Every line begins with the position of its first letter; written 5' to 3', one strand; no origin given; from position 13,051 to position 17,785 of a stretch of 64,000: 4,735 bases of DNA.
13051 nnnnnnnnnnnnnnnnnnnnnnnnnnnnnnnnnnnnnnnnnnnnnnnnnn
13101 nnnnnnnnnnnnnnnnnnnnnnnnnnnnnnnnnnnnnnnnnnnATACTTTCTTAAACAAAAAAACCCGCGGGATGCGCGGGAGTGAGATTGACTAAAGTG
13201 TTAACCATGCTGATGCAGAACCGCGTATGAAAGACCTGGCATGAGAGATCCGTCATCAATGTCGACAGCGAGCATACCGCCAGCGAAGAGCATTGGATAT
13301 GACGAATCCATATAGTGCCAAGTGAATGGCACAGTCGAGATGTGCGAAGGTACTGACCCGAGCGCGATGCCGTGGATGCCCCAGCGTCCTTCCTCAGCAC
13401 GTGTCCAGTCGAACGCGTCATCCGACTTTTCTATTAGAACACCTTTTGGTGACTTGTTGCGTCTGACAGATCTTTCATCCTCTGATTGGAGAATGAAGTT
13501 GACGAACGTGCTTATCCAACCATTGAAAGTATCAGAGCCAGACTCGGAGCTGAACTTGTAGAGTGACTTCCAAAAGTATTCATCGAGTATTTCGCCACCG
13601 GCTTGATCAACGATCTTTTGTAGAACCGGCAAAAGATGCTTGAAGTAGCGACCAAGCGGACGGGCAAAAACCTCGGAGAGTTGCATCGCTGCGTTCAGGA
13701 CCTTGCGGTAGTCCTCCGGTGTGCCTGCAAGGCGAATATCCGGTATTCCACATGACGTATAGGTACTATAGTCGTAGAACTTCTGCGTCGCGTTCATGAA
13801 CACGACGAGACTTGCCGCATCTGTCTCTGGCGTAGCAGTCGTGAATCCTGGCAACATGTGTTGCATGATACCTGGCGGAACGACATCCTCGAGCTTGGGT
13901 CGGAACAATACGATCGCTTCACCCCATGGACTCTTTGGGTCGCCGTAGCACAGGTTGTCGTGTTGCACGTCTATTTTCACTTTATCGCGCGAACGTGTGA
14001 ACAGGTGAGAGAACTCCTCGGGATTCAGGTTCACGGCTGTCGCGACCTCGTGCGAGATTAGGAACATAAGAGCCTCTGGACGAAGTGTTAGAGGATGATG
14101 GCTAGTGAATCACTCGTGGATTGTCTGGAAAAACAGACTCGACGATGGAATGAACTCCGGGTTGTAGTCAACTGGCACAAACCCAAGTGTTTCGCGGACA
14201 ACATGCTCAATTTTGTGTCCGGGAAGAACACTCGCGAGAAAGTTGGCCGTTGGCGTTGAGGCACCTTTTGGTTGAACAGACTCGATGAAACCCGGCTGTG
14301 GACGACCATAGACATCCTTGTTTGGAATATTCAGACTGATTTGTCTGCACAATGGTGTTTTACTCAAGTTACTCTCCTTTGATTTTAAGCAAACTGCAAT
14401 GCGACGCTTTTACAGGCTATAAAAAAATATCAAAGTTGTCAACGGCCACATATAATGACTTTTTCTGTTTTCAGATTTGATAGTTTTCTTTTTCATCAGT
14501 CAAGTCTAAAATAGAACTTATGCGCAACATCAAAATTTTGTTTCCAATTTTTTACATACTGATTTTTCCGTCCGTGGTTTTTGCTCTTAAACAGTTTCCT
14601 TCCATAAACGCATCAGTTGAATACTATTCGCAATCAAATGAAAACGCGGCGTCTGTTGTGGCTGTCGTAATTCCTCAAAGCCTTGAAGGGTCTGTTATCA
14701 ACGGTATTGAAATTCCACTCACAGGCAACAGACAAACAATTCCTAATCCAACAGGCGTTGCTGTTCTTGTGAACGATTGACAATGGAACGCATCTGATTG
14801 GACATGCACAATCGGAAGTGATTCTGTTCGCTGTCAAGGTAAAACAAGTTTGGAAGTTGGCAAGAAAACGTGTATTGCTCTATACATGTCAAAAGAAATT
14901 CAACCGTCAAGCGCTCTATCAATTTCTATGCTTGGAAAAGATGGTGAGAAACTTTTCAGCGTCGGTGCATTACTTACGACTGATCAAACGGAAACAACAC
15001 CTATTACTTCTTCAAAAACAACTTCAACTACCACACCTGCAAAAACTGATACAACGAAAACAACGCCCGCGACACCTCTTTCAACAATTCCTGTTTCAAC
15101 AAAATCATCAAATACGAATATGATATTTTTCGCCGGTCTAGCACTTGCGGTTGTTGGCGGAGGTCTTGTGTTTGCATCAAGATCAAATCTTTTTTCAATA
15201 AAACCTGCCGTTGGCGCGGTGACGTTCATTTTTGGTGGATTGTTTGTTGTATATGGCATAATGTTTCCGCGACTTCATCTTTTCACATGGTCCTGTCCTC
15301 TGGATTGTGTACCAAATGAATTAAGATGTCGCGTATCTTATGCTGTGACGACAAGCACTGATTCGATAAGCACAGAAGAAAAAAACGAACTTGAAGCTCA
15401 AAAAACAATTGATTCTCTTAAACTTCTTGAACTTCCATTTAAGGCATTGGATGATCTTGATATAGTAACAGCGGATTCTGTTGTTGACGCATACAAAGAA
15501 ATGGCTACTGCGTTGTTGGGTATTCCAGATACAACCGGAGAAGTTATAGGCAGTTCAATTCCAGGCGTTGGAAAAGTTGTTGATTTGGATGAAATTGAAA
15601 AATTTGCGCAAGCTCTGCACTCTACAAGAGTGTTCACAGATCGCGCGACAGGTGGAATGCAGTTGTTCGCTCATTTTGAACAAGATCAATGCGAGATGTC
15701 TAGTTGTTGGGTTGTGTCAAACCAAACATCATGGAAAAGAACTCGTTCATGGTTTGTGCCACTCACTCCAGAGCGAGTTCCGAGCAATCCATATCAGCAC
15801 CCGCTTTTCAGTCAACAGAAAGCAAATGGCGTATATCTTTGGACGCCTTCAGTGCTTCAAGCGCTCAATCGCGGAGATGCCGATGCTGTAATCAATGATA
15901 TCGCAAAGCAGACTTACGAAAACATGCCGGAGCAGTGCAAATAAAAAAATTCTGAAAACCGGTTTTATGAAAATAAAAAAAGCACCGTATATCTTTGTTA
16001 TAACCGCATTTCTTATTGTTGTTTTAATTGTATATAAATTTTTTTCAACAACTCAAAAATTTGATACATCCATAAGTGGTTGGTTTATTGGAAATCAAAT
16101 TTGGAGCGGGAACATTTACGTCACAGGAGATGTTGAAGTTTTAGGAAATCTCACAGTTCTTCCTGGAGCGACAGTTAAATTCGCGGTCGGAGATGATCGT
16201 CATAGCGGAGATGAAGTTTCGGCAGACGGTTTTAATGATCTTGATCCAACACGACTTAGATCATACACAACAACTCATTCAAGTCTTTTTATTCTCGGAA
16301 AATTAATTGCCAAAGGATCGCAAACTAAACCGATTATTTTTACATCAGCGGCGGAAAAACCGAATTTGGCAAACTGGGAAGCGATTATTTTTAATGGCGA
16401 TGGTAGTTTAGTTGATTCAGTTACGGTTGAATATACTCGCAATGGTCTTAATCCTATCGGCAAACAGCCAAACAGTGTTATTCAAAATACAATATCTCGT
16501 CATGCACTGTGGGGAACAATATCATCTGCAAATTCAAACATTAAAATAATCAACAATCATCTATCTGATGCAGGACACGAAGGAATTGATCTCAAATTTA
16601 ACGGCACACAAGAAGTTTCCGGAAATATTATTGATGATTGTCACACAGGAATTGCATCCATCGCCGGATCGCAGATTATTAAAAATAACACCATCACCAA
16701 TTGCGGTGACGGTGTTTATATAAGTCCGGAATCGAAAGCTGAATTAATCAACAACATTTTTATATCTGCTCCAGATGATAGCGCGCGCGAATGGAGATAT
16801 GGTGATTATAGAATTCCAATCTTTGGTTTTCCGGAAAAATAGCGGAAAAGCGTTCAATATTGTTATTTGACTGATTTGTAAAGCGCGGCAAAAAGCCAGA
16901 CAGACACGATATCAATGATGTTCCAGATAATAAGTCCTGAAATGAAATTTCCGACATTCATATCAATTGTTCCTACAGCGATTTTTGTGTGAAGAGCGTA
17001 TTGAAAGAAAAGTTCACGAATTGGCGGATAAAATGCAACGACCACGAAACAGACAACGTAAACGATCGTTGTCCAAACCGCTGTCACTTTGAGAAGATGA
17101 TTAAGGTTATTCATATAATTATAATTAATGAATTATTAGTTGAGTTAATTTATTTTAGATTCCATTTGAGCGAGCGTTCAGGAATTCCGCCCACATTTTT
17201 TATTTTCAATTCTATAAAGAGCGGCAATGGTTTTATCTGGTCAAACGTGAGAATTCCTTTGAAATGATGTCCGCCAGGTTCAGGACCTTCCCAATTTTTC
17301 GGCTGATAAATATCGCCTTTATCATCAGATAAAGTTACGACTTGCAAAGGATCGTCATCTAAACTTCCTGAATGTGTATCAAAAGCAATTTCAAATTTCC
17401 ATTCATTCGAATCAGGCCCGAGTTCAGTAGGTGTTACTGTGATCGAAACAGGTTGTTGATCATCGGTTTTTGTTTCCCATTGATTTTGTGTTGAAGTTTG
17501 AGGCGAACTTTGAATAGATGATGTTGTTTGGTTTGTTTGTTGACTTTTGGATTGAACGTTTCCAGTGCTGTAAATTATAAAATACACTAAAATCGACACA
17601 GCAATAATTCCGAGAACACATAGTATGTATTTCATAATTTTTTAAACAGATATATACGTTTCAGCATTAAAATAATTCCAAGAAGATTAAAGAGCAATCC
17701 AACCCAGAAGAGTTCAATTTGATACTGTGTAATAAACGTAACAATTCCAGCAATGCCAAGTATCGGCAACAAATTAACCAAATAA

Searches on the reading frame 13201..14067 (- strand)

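Call 30: search_protein_families(library=pfam, proteins=[window:13201-14067:-], max_evalue=0.001)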
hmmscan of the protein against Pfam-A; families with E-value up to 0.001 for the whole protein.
window:13201-14067:- (288 aa): 1 family
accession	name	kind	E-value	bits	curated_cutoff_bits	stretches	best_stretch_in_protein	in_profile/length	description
PF14388.11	DUF4419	-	9.7e-43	147.2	25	1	2-280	26-300/303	Domain of unknown function (DUF4419)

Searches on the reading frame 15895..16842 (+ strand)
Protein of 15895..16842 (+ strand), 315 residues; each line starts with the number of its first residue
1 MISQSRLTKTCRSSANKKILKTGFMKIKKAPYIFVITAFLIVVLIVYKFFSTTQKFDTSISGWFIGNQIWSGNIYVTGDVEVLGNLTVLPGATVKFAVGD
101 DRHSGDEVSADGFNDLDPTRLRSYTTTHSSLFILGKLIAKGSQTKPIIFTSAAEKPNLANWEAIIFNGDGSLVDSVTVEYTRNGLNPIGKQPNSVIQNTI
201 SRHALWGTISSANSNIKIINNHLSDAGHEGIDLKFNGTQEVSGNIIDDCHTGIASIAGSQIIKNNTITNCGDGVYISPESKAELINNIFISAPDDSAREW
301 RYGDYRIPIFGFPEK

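Call 10: search_protein_families(library=pfam, proteins=[window:15895-16842:+], max_evalue=0.001)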
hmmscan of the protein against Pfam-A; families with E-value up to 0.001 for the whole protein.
window:15895-16842:+ (315 aa): 2 families
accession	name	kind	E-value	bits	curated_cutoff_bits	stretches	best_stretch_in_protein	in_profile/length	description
PF13229.12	Beta_helix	-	2.4e-10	40.7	25.9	1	163-292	2-137/158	Right handed beta helix region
PF05048.19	NosD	-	5.5e-10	39.5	23.6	1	175-289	9-146/212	Periplasmic copper-binding protein (NosD)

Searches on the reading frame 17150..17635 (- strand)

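Call 30: search_protein_families(library=pfam, proteins=[window:17150-17635:-], max_evalue=0.001)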
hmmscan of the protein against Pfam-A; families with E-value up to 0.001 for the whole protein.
window:17150-17635:- (161 aa): 1 family
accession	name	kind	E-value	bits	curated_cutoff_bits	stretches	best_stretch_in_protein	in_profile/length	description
PF21827.1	New_glue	-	0.00052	20.2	31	1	1-58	1-54/94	New glue protein family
